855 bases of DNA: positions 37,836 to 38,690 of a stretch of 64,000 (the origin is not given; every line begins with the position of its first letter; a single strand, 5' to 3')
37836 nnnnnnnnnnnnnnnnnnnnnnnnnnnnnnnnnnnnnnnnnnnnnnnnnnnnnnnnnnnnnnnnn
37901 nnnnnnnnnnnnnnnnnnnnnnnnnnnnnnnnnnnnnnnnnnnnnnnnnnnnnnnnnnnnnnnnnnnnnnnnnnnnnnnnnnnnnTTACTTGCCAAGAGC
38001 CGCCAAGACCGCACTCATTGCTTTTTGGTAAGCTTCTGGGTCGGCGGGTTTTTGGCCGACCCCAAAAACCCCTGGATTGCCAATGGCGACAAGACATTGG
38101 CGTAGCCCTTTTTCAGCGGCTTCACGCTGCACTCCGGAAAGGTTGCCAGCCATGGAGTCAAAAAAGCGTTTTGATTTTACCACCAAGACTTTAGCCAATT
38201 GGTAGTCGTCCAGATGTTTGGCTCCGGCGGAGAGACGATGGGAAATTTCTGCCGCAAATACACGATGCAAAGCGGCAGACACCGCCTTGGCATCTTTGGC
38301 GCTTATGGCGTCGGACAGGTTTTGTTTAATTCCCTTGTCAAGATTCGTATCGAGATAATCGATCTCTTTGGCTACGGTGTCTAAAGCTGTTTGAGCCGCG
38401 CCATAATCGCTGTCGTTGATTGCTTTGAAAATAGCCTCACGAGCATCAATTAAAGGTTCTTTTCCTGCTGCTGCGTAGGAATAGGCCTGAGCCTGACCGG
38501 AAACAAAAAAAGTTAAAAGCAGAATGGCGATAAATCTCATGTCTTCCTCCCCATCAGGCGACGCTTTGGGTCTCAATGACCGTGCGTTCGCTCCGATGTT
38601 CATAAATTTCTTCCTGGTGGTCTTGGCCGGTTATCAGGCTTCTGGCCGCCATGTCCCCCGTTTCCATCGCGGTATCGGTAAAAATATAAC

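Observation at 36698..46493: FTR1 iron permease operon whose redox partner is a TM / beta-propeller / hexahaem cytochrome rather than any described FTR1 accessory protein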

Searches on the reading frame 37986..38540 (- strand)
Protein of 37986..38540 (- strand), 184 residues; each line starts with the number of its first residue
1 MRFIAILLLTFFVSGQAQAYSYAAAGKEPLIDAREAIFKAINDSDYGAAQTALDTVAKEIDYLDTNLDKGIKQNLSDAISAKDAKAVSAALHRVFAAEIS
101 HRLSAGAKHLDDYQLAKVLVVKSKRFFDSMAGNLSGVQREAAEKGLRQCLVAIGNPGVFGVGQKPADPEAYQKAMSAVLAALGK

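Call 3: search_protein_families(library=pfam, proteins=[window:37986-38540:-], max_evalue=0.1)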
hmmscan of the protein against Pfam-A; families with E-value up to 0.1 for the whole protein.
window:37986-38540:- (184 aa): 2 families
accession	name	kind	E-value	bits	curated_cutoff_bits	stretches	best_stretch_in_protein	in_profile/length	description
PF18240.7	PSII_Pbs31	-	0.0092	16.7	25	0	9-59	40-89/93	Photosystem II Psb31 protein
PF23854.1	DUF7217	-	0.047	13.8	29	1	46-123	132-209/238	Domain of unknown function (DUF7217)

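Call 4: search_protein_families(library=ncbifam, proteins=[window:37986-38540:-], max_evalue=0.1)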
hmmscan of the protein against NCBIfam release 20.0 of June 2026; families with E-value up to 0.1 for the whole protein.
window:37986-38540:- (184 aa): 0 families

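Call 17: find_homologous_proteins(query=window:37986-38540:-, max_evalue=0.001)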
Query window:37986-38540:- (184 aa): 305 proteins with E <= 0.001 among 602 candidates; the best 120 are listed.
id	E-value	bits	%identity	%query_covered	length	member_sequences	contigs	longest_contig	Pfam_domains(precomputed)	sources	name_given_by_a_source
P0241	4.7e-110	383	100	100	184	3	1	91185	-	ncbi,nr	ncbi:MAG: hypothetical protein OQJ97_12980 [Rhodospirillales bacterium]|nr:hypothetical protein [Rho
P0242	6.6e-63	229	60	100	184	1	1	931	-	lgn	-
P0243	2.3e-56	208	54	99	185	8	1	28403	-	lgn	-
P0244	2.8e-56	208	59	99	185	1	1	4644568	-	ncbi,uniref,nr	ncbi:hypothetical protein [Flexibacterium corallicola]|uniref:hypothetical protein n=1 Tax=Flexibact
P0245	2.8e-56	208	62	93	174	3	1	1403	-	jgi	-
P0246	3.5e-56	207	57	98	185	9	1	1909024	-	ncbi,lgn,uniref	ncbi:hypothetical protein [Pseudovibrio sp. SCP19]|uniref:hypothetical protein n=1 Tax=Pseudovibrio 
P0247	4.9e-56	207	55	99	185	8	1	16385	-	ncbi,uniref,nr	ncbi:hypothetical protein [Pseudovibrio sp. Ad37]|uniref:hypothetical protein n=1 Tax=Pseudovibrio s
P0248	9.1e-56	206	56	99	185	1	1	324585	-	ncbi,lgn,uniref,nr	ncbi:hypothetical protein SAMN04488518_108282 [Pseudovibrio ascidiaceicola]|uniref:Uncharacterized p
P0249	1.2e-55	206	60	91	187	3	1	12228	-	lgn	-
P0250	5.9e-55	203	56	99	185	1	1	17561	-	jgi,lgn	-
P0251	1.2e-52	196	59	93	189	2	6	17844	-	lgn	-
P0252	4.7e-51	191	56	94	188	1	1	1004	-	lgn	-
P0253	6.1e-51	190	54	99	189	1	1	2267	-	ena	-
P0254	1.9e-49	186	57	80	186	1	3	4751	-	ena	-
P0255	1.9e-49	186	55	86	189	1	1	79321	-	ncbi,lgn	-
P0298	1.3e-41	160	53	92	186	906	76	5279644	-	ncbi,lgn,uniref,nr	ncbi:hypothetical protein [Aeromonas hydrophila]|uniref:hypothetical protein n=1 Tax=Aeromonas hydro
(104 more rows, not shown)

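Call 33: predict_structure(alignment_id=A3)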
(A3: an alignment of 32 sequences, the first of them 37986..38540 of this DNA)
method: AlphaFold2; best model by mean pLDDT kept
length: 184 residues; sequences in the alignment: 32
mean_pLDDT: 90.6   pTM: 0.81
mean pLDDT of the five models: 90.6, 89.9, 89.7, 89.2, 88.6
residues with pLDDT >= 90: 151; 70-90: 11; 50-70: 12; < 50: 10
segments of 3 or more residues with pLDDT < 50: 15-24
pLDDT, mean of each block of 10 residues (from residue 1): 69 51 64 97 98 96 95 97 97 97 97 96 96 95 98 94 96 98 90
secondary structure, 60 per line:
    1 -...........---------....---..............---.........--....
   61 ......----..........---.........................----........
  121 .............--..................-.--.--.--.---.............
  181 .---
elements in order: H2-12 H22-25 H29-42 H46-54 H57-66 H71-80 H84-108 H113-133 H136-153 H168-181

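Call 70: find_encoding_contigs(protein=P0298, flank=10000, max_places=1)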
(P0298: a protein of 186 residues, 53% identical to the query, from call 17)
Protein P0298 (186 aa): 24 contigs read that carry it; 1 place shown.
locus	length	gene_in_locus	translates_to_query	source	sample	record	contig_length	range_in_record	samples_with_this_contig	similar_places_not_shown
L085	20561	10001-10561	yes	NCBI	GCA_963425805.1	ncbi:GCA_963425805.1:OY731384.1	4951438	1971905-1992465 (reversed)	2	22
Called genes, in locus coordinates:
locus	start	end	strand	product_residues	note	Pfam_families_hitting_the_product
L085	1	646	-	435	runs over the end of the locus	PF13495:Phage_int_SAM_4 (weak), PF00589:Phage_integrase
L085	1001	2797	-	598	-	PF00916:Sulfate_transp, PF01740:STAS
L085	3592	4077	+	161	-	PF03350:UPF0114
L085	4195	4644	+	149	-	-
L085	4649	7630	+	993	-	PF14522:Cytochrome_C7 (faint)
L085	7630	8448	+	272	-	PF03239:FTR1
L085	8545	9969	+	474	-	PF00890:FAD_binding_2 (faint), PF01266:DAO (weak), PF03486:HI0933_like (weak), PF07992:Pyr_redox_2 (weak), PF12831:FAD_oxidored (weak), PF13450:NAD_binding_8, PF01593:Amino_oxidase, PF03275:GLF (faint)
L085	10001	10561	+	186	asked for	-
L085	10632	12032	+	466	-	-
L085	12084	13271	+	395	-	PF06609:TRI12, PF07690:MFS_1, PF00083:Sugar_tr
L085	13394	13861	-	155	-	PF14267:DUF4357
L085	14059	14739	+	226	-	PF00005:ABC_tran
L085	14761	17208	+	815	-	PF02687:FtsX (weak), PF12704:MacB_PCD, PF02687:FtsX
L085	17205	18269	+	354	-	PF07143:AttH, PF17186:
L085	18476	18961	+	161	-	PF13271:DUF4062 (faint)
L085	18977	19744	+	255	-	-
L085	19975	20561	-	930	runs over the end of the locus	PF01565:FAD_binding_4, PF02913:FAD-oxidase_C, PF12838:Fer4_7, PF13183:Fer4_8, PF13534:Fer4_17 (weak)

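Call 81: list_cluster_members(proteins=[P0298, L085:7630-8445:+, L085:8545-9966:+])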
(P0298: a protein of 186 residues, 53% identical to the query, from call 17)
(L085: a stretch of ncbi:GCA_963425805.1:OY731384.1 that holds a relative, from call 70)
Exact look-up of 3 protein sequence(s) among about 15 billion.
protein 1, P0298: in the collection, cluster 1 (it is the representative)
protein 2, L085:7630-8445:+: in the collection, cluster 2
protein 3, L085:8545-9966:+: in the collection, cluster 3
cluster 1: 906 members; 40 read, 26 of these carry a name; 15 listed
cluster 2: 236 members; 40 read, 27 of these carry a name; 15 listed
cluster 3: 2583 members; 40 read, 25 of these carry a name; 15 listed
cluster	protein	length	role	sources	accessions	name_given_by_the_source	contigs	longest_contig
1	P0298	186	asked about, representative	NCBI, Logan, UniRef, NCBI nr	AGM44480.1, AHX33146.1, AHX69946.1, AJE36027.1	hypothetical protein [Aeromonas hydrophila] | hypothetical protein n=1 Tax=Aeromonas hydrophila TaxID=644 RepID=UPI000332B4F3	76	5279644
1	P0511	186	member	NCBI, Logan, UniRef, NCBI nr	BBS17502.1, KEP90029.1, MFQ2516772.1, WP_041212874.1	hypothetical protein [Aeromonas caviae] | hypothetical protein n=1 Tax=Aeromonas caviae TaxID=648 RepID=UPI0004D866E1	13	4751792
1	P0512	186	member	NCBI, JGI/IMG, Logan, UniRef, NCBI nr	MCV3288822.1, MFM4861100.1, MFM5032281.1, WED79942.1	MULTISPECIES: hypothetical protein [Aeromonas] | hypothetical protein | Uncharacterized protein n=1 Tax=Aeromonas media TaxID=651 RepID=A0AAW5RK61_AERME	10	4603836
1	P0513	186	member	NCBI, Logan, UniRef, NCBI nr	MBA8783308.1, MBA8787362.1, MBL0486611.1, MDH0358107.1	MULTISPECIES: hypothetical protein [Aeromonas] | hypothetical protein n=1 Tax=Aeromonas TaxID=642 RepID=UPI001495A2A8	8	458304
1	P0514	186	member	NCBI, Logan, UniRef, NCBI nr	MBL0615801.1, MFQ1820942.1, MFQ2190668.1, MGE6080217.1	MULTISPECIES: hypothetical protein [Aeromonas] | hypothetical protein n=1 Tax=Aeromonas TaxID=642 RepID=UPI0012EB1C80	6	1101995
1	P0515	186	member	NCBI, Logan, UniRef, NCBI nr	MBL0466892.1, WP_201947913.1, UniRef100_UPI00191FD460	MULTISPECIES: hypothetical protein [Aeromonas] | hypothetical protein n=1 Tax=Aeromonas TaxID=642 RepID=UPI00191FD460 | hypothetical protein [Aeromonas veronii]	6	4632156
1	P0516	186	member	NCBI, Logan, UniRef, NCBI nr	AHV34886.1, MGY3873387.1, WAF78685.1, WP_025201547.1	hypothetical protein ACW5XA_09365 [Aeromonas dhakensis] | hypothetical protein n=1 Tax=Aeromonas dhakensis TaxID=196024 RepID=UPI00043AE517 | hypothetical protein [Aeromonas dhakensis]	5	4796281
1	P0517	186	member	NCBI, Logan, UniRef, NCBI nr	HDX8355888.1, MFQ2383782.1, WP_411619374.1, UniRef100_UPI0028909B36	TPA: hypothetical protein RQM97_003925 [Aeromonas dhakensis] | hypothetical protein n=1 Tax=Aeromonas dhakensis TaxID=196024 RepID=UPI0028909B36 | hypothetical protein [Aeromonas dhakensis]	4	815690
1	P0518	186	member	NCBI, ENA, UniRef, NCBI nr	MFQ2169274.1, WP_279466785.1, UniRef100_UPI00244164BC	hypothetical protein [Aeromonas veronii] | hypothetical protein n=1 Tax=Aeromonas veronii TaxID=654 RepID=UPI00244164BC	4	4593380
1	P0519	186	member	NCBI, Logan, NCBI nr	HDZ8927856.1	TPA: hypothetical protein RUX58_002585 [Aeromonas dhakensis] | hypothetical protein [Aeromonas dhakensis]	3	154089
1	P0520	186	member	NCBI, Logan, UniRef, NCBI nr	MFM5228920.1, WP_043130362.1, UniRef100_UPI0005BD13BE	hypothetical protein ACET9H_06555 [Aeromonas media] | hypothetical protein n=1 Tax=Aeromonas media TaxID=651 RepID=UPI0005BD13BE | hypothetical protein [Aeromonas media]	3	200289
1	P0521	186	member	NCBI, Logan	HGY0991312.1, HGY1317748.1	TPA: hypothetical protein ACNU17_000712 [Aeromonas salmonicida subsp. pectinolytica]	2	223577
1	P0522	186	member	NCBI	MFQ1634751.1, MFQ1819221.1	hypothetical protein ACK39T_15260 [Aeromonas veronii]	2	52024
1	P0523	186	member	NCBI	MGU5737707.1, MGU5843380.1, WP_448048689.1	hypothetical protein [Aeromonas caviae]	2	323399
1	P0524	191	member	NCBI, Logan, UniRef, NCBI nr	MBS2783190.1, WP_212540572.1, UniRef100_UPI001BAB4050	hypothetical protein [Aeromonas salmonicida] | hypothetical protein n=1 Tax=Aeromonas salmonicida TaxID=645 RepID=UPI001BAB4050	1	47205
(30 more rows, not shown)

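Call 82: find_related_loci(query=A3, collection=metagenome_contigs, flank=10000)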
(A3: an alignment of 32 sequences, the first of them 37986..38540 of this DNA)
Query A3 (184 aa) in metagenome_contigs; peptide patterns used: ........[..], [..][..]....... (x = any residue, [..] = any of these).
152 stretches matched a pattern; 110 encode a relative of the query (tblastn E <= 1e-3); the best 80 are kept; 80 distinct loci.
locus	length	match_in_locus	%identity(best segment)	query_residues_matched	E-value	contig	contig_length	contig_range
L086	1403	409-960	60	1-184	4e-70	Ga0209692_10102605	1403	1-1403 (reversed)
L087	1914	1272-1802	51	11-184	9e-52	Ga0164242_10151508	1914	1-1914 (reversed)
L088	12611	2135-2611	53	26-184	3e-50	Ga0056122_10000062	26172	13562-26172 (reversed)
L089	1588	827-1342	51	11-182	4e-51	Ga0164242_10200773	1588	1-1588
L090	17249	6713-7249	49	7-182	3e-49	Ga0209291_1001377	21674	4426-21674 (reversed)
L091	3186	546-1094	48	1-184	2e-48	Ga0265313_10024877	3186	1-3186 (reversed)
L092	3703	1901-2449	48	1-184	3e-48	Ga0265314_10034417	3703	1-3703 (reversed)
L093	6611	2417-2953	47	7-182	4e-48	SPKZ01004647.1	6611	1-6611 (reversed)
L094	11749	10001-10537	48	3-182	1e-47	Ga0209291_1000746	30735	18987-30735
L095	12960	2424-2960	47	3-182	4e-47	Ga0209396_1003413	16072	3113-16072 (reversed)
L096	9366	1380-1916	47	7-182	3e-47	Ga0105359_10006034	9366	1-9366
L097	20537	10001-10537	47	7-182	6e-47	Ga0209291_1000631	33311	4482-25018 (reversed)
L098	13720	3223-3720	50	19-184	7e-47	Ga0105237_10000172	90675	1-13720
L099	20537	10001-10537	47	7-182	6e-47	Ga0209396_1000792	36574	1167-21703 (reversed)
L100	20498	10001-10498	50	19-184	7e-47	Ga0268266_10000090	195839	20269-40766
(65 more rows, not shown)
